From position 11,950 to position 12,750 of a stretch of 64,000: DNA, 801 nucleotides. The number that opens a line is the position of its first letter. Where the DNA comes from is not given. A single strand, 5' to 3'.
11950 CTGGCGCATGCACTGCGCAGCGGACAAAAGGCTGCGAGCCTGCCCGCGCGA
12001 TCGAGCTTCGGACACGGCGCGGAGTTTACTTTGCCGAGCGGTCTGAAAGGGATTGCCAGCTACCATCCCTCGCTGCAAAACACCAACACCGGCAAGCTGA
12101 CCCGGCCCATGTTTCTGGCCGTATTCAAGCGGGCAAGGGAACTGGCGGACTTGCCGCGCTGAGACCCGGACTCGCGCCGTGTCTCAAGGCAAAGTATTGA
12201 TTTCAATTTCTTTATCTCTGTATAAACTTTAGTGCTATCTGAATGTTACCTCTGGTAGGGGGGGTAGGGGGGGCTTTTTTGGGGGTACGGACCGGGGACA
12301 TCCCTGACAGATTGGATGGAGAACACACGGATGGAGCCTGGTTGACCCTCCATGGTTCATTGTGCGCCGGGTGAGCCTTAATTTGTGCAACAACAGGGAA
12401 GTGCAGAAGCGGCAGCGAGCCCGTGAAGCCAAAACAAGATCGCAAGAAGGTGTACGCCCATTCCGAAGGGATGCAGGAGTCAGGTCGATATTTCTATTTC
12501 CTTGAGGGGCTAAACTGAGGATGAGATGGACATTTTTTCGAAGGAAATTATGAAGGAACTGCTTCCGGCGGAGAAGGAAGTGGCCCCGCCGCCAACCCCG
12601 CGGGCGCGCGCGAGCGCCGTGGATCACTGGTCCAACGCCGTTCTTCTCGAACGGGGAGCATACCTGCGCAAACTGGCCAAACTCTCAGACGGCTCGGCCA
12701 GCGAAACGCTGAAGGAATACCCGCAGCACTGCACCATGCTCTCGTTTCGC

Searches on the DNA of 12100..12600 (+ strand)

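Call 10: search_rna_families(source=window, start=12100, end=12600, threshold=evalue, max_evalue=10)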
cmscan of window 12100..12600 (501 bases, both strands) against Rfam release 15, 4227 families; matches with E-value up to 10: 1.
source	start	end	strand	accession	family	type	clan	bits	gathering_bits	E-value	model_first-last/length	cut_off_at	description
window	12450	12536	-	RF02041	HOTTIP_2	Gene; lncRNA;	-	8.6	80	0.58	1-374/374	no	HOXA transcript at the distal tip, conserved region 2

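Call 33: search_dna_similar(query=window:12225-12450:+, collection=plasmids, mode=distant, max_evalue=0.01)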
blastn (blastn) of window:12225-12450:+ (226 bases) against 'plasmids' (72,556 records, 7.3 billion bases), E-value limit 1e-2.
No match.
